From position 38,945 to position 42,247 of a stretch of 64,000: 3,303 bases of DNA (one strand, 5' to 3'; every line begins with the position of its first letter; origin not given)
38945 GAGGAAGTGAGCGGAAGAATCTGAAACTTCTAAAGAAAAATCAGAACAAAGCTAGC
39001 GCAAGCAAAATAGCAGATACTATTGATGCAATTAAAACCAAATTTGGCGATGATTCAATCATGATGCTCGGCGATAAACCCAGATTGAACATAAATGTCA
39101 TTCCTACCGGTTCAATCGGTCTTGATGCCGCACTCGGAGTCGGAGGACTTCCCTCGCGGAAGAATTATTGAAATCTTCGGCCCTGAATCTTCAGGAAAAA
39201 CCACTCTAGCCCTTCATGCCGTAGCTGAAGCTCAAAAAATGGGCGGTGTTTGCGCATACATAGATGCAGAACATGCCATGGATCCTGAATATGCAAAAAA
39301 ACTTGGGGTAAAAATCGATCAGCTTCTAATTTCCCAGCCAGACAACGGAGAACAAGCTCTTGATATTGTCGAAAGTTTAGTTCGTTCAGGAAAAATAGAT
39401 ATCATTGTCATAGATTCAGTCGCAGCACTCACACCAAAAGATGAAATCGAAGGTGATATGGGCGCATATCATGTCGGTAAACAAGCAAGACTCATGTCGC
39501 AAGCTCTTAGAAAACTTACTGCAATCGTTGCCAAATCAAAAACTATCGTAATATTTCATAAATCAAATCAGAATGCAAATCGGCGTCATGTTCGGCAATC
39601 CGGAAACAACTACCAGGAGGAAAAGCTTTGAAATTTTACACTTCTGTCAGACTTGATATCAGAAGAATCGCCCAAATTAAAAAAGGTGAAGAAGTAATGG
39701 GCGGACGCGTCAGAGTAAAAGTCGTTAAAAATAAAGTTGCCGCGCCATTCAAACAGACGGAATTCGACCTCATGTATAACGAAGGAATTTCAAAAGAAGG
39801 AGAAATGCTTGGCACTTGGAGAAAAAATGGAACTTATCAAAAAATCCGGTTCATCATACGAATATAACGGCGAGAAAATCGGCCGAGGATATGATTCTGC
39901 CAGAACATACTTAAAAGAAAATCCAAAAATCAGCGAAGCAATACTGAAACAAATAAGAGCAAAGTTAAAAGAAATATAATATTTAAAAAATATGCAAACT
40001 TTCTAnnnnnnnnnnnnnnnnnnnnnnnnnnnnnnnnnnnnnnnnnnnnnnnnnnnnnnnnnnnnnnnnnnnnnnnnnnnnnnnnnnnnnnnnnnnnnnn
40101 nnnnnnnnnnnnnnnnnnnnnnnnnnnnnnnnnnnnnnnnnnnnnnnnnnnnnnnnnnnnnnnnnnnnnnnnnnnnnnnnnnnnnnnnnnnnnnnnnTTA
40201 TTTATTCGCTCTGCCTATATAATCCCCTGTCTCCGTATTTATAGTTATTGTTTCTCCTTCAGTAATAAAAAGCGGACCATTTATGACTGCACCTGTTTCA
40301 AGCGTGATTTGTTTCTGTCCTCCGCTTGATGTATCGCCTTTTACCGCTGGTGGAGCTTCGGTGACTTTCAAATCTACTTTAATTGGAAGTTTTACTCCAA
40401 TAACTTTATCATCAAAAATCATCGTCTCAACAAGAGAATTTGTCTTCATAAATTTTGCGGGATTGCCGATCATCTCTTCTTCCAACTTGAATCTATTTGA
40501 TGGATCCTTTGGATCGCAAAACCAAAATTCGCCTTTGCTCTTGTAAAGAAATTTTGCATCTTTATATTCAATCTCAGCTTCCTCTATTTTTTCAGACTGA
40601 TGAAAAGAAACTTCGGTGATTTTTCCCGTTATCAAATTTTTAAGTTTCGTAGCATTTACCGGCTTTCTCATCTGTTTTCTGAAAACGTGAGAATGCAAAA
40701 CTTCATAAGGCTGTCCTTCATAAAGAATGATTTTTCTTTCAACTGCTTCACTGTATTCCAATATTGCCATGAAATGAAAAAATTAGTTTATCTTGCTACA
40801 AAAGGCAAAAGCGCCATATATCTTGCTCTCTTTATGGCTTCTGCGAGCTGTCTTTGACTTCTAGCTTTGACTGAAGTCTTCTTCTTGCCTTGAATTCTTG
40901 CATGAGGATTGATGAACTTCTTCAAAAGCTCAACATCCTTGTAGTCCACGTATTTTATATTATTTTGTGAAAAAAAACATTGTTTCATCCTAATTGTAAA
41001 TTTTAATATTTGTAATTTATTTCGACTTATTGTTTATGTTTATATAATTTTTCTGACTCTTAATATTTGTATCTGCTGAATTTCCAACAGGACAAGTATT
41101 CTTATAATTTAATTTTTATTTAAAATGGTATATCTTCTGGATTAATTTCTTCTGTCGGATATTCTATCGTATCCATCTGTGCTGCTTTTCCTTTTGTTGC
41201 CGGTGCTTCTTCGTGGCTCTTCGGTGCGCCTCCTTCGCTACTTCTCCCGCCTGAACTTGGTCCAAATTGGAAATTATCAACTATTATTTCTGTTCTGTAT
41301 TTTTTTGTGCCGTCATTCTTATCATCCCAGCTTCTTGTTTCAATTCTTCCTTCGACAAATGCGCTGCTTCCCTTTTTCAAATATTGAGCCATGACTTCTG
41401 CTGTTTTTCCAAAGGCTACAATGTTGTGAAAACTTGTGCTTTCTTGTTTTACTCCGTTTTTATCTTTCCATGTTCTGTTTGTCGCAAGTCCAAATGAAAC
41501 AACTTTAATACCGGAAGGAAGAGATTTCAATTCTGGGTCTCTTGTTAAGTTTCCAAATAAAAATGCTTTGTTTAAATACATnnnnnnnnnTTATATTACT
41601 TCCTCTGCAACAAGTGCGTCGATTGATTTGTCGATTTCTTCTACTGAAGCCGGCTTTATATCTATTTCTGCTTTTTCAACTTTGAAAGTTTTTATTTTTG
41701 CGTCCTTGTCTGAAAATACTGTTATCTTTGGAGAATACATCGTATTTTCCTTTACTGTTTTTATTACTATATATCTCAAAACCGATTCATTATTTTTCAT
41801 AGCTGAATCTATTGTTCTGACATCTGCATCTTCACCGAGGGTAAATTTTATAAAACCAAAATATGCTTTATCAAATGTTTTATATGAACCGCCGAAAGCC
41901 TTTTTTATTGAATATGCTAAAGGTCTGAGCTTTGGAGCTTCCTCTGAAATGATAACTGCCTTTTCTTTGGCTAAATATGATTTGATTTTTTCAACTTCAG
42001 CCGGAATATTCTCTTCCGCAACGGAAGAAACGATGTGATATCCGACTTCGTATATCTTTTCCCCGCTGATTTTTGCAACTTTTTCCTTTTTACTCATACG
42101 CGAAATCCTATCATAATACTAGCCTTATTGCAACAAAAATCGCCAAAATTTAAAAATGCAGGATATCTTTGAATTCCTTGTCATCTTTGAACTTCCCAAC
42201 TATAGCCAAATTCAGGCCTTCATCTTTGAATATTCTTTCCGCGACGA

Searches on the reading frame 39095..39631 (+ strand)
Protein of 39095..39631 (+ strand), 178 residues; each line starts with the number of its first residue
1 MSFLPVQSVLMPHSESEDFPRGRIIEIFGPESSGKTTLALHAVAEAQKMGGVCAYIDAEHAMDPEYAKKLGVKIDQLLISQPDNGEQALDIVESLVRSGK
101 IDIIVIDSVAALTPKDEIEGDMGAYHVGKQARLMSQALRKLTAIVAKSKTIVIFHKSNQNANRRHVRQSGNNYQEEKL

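Call 15: search_protein_families(library=pfam, proteins=[window:39095-39631:+], max_evalue=0.01)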
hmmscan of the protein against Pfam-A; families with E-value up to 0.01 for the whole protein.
window:39095-39631:+ (178 aa): 12 families
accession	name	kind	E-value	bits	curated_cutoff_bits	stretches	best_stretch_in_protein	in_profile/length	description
PF00154.27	RecA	-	1.8e-74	250.9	27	1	19-155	49-185/262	recA bacterial DNA recombination protein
PF01637.24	ATPase_2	-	5.8e-07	30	33.2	1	23-172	21-170/225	ATPase domain predominantly from Archaea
PF06745.19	ATPase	-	1.3e-06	28.4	26.6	1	18-78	15-78/231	KaiC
PF13481.12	AAA_25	-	2.7e-05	24.3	27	1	19-117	30-160/195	AAA domain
PF13401.12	AAA_22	-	0.00051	20.8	27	1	23-113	6-97/130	AAA domain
PF02283.22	CobU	-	0.00061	19.8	27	1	27-154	3-120/168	Cobinamide kinase / cobinamide phosphate guanyltransferase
PF13479.12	AAA_24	-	0.0012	19.2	27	1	25-113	5-77/195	AAA domain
PF13173.12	AAA_14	-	0.0021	18.5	27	0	23-112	3-102/129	AAA domain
PF00265.24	TK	-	0.0025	18.1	20.6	0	23-110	2-87/176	Thymidine kinase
PF13191.12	AAA_16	-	0.0049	17.8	32.6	1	21-154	23-137/167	AAA ATPase domain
PF00006.31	ATP-synt_ab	-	0.0054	16.8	29.5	1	21-164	13-86/213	ATP synthase alpha/beta family, nucleotide-binding domain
PF00004.35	AAA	-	0.0056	17.6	21.2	1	27-153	3-105/131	ATPase family associated with various cellular activities (AAA)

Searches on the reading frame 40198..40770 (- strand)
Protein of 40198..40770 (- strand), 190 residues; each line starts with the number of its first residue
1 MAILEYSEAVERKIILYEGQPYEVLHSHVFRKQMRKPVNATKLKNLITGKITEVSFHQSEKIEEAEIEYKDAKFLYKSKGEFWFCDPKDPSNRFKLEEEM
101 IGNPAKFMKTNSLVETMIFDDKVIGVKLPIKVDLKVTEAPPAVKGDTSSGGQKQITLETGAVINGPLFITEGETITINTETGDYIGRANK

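Call 15: search_protein_families(library=pfam, proteins=[window:40198-40770:-], max_evalue=0.01)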
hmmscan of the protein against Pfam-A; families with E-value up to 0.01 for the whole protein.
window:40198-40770:- (190 aa): 3 families
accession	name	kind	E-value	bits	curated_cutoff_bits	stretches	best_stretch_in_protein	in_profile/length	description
PF09285.17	Elong-fact-P_C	-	1e-22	80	25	1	132-187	1-56/56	Elongation factor P, C-terminal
PF08207.18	EFP_N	-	3.2e-08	33.9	23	1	14-62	10-58/58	Elongation factor P (EF-P) KOW-like domain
PF01132.26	EFP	-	1.3e-06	28.7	27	1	70-124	1-54/54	Elongation factor P (EF-P) OB domain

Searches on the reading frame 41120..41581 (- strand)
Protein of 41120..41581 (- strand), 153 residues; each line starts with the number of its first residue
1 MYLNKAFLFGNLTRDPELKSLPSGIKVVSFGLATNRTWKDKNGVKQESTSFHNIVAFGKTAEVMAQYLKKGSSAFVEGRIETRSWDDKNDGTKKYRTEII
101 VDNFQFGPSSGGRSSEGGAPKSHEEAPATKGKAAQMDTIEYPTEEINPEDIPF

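Call 15: search_protein_families(library=pfam, proteins=[window:41120-41581:-], max_evalue=0.01)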
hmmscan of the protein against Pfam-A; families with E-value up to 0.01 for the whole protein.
window:41120-41581:- (153 aa): 2 families
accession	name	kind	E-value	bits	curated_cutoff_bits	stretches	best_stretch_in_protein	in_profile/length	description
PF00436.31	SSB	-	6.5e-38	129.4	26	1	3-106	1-103/104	Single-strand binding protein family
PF22657.2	SSB_1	-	0.0042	17.7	27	1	4-84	1-79/91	Another single-strand binding protein family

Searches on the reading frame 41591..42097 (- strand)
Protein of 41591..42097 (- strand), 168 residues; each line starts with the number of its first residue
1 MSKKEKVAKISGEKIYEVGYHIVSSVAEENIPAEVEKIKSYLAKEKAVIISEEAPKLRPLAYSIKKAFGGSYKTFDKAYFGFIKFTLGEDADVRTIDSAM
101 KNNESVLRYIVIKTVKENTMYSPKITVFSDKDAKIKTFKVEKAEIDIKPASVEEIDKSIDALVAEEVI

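Call 15: search_protein_families(library=pfam, proteins=[window:41591-42097:-], max_evalue=0.01)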
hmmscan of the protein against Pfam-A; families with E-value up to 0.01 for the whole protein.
window:41591-42097:- (168 aa): 1 family
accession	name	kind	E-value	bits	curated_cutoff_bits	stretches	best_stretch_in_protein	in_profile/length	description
PF01250.22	Ribosomal_S6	-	4.5e-12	46.4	27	1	16-113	2-90/90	Ribosomal protein S6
